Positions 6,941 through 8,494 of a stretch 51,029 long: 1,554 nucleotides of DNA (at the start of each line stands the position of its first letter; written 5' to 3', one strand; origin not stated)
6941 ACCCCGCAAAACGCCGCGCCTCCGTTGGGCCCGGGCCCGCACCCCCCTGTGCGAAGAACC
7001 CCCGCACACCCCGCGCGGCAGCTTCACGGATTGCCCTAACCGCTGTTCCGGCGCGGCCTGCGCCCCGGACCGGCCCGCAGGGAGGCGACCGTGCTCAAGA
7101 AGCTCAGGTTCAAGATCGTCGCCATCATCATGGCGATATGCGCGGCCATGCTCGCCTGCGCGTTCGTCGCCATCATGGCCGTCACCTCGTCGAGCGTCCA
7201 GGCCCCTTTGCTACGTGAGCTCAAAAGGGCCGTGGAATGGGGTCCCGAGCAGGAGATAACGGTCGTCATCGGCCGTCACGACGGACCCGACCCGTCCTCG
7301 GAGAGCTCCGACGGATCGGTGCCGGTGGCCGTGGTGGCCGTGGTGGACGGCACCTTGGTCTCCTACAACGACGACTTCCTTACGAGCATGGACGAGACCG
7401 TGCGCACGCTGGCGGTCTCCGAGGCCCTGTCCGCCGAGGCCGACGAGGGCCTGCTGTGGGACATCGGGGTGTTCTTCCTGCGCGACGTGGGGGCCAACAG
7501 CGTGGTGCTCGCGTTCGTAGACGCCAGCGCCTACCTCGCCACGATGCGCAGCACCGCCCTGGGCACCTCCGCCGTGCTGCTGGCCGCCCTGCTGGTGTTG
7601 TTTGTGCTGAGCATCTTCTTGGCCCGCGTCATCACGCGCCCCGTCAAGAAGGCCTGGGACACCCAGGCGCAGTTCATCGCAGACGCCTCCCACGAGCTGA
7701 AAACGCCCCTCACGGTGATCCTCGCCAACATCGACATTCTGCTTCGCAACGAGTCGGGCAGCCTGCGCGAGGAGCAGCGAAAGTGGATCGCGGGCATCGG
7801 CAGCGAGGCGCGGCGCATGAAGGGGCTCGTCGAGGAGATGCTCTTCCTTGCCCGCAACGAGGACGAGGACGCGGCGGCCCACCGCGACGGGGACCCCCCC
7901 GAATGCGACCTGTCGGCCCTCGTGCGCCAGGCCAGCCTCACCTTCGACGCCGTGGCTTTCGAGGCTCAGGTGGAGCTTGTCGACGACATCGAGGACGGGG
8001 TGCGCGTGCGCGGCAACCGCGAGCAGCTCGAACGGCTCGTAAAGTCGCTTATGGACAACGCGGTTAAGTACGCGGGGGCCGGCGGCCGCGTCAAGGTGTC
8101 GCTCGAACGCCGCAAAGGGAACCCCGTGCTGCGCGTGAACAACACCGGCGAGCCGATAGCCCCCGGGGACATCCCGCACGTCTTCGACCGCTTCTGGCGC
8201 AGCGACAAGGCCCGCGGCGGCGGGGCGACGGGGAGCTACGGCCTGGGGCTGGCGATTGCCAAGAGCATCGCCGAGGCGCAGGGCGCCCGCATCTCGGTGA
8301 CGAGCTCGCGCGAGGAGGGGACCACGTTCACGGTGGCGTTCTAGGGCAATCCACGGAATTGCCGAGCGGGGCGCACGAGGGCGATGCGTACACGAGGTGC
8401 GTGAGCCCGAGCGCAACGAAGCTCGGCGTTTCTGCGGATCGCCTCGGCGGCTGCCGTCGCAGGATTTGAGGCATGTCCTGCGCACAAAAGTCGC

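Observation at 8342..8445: Apparently undescribed ~105-nt TA-flanked inverted-repeat element family with compensatory base changes (reference copy)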

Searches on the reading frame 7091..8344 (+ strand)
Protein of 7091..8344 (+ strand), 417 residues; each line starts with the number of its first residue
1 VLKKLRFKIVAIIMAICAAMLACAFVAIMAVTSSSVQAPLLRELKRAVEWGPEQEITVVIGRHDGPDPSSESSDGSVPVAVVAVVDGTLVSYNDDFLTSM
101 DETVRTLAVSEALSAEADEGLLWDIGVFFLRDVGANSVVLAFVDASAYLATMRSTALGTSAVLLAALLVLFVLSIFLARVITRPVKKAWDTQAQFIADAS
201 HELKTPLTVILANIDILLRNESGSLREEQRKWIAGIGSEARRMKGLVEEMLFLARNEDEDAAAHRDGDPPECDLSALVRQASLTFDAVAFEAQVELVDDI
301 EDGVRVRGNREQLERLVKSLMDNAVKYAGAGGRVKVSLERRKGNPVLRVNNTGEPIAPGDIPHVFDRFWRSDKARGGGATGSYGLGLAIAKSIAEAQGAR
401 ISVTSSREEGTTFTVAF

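Call 10: find_encoding_contigs(protein=window:7091-8344:+, flank=10000, max_places=6)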
Protein window:7091-8344:+ (417 aa): 3 contigs read that carry it; 3 places shown.
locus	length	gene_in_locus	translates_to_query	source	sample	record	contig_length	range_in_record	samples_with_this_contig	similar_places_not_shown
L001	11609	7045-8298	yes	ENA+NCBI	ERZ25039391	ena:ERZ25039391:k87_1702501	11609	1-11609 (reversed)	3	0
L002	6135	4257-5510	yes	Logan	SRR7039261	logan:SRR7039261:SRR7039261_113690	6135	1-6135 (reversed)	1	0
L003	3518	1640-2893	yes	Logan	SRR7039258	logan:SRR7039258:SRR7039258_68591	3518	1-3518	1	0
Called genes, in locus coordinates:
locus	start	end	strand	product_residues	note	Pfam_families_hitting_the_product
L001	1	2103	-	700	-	PF02092:tRNA_synt_2f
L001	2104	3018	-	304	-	PF02091:tRNA-synt_2e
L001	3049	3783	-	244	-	PF10502:Peptidase_S26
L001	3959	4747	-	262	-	PF01746:tRNA_m1G_MT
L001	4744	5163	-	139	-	PF24986:PRC_RimM (weak)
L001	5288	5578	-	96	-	PF13083:KH_KhpA-B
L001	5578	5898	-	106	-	PF00886:Ribosomal_S16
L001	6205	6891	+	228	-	PF00072:Response_reg, PF00486:Trans_reg_C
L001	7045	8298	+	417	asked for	PF00512:HisKA, PF02518:HATPase_c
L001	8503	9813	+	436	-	PF00817:IMS, PF11799:IMS_C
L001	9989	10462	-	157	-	PF02410:RsfS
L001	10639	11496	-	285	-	PF01966:HD (weak)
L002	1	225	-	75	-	?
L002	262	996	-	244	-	PF10502:Peptidase_S26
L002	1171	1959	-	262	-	PF01746:tRNA_m1G_MT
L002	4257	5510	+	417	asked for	PF00512:HisKA, PF02518:HATPase_c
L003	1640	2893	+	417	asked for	PF00512:HisKA, PF02518:HATPase_c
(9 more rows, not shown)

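Call 11: search_protein_families(library=pfam, proteins=[window:7091-8344:+])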
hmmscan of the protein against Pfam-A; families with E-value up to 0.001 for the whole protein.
window:7091-8344:+ (417 aa): 2 families
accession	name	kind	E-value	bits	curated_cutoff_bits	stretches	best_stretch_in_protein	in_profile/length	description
PF02518.31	HATPase_c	-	3.1e-23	82.8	26.4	1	309-415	2-105/111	Histidine kinase-, DNA gyrase B-, and HSP90-like ATPase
PF00512.31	HisKA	-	1.2e-17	64.1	26.9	1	192-258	2-65/66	His Kinase A (phospho-acceptor) domain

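Call 19: find_homologous_proteins(query=window:7091-8344:+, max_evalue=1e-30)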
Query window:7091-8344:+ (417 aa): 5673 proteins with E <= 1e-30 among 8000 candidates; the best 120 are listed.
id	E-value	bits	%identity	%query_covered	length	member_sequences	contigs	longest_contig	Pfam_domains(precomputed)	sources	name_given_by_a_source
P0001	7.3e-264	893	100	100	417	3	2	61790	PF02518.32,PF00512.32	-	-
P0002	2.1e-194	664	77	100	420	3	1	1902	PF02518.32,PF00512.32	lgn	-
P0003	5.2e-153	528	62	100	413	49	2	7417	PF02518.32,PF00512.32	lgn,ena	-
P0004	3.3e-151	522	62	100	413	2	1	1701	PF02518.32,PF00512.32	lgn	-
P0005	8.8e-143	494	61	100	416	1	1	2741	PF02518.32,PF00512.32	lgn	-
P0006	3.9e-136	472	59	100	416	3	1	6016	PF02518.32,PF00512.32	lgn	-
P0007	2.4e-132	460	56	100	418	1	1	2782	PF02518.32,PF00512.32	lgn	-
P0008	2.4e-124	434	55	100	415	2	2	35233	PF02518.32,PF00512.32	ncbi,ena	-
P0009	7.7e-120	419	54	100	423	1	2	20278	PF02518.32,PF00512.32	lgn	-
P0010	3.6e-119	417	55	100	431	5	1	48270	PF02518.32,PF00512.32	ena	-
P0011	1.3e-118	415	54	100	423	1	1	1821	PF02518.32,PF00512.32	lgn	-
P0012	2.2e-112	394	49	100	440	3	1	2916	PF02518.32,PF00512.32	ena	-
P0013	2.7e-112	394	51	100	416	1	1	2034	PF02518.32,PF00512.32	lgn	-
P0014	2.4e-110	388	48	100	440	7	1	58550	PF02518.32,PF00512.32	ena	-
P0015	7.6e-109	383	48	100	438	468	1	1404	PF02518.32,PF00512.32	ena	-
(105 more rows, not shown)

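Call 20: find_encoding_contigs(protein=P0002, flank=10000, max_places=3)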
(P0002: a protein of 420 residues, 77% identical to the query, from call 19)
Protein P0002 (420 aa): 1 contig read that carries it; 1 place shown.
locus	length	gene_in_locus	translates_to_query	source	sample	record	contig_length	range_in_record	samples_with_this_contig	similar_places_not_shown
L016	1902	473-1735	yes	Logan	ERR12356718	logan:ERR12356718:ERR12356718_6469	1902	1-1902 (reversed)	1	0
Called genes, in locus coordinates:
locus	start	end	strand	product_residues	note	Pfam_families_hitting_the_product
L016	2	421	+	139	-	?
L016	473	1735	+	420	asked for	PF00512:HisKA, PF02518:HATPase_c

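Call 21: find_encoding_contigs(protein=P0003, flank=10000, max_places=3)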
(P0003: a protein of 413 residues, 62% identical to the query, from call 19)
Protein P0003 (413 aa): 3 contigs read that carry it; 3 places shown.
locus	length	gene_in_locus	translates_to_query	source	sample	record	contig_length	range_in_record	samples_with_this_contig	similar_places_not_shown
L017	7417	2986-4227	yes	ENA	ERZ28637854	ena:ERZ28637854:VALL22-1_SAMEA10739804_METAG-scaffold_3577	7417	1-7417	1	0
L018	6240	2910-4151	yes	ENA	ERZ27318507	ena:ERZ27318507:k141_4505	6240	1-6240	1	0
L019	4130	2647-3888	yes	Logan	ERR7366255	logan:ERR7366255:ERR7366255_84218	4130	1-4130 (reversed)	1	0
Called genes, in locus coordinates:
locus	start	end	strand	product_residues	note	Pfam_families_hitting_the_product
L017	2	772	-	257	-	?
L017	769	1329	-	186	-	PF01782:RimM (weak), PF24986:PRC_RimM (faint)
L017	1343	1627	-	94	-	PF13083:KH_KhpA-B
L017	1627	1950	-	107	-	PF00886:Ribosomal_S16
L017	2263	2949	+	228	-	PF00072:Response_reg, PF00486:Trans_reg_C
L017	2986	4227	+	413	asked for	PF00512:HisKA, PF02518:HATPase_c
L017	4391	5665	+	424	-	PF00817:IMS, PF11799:IMS_C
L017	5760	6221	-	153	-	PF02410:RsfS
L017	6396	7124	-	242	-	PF01966:HD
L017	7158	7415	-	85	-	?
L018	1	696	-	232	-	?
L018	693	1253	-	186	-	PF01782:RimM (weak), PF24986:PRC_RimM (faint)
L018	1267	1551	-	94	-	PF13083:KH_KhpA-B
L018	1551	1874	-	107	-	PF00886:Ribosomal_S16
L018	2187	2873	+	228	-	PF00072:Response_reg, PF00486:Trans_reg_C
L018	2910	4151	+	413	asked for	PF00512:HisKA, PF02518:HATPase_c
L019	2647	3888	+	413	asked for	PF00512:HisKA, PF02518:HATPase_c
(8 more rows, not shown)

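Call 22: find_encoding_contigs(protein=P0008, flank=10000, max_places=3)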
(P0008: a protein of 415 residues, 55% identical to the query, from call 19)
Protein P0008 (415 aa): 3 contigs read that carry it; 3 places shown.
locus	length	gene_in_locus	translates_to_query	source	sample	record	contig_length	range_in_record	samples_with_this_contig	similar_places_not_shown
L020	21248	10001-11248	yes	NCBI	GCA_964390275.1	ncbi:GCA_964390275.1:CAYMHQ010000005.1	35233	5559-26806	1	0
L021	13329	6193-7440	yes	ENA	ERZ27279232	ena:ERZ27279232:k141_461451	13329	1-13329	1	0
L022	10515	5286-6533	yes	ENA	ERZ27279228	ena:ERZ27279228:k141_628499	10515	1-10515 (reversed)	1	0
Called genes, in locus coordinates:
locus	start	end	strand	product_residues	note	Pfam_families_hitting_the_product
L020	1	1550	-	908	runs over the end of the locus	PF01326:PPDK_N, PF00391:PEP-utilizers, PF02896:PEP-utilizers_C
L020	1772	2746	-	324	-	PF03618:Kinase-PPPase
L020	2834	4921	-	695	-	PF02092:tRNA_synt_2f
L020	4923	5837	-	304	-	PF02091:tRNA-synt_2e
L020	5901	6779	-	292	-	PF10502:Peptidase_S26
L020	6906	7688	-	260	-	PF01746:tRNA_m1G_MT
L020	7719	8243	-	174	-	PF01782:RimM (weak), PF24986:PRC_RimM (weak)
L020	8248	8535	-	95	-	PF13083:KH_KhpA-B, PF00013:KH_1 (weak)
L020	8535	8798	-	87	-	PF00886:Ribosomal_S16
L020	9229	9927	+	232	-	PF00072:Response_reg, PF00486:Trans_reg_C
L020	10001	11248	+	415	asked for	PF00512:HisKA, PF02518:HATPase_c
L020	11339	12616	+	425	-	PF00817:IMS, PF11799:IMS_C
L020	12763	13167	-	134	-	PF02410:RsfS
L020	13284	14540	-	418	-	PF01467:CTP_transf_like, PF01966:HD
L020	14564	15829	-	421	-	PF00171:Aldedh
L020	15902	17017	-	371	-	PF00696:AA_kinase, PF01472:PUA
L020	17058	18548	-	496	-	PF01018:GTP1_OBG, PF01926:MMR_HSR1, PF02421:FeoB_N, PF09269:DUF1967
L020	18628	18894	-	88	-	PF01016:Ribosomal_L27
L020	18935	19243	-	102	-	PF00829:Ribosomal_L21p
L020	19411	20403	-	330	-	PF10150:RNase_E_G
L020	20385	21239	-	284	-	PF10105:DUF2344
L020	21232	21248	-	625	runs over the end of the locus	PF19864:Radical_SAM_N2, PF04055:Radical_SAM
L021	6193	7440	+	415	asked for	PF00512:HisKA, PF02518:HATPase_c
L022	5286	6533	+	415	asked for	PF00512:HisKA, PF02518:HATPase_c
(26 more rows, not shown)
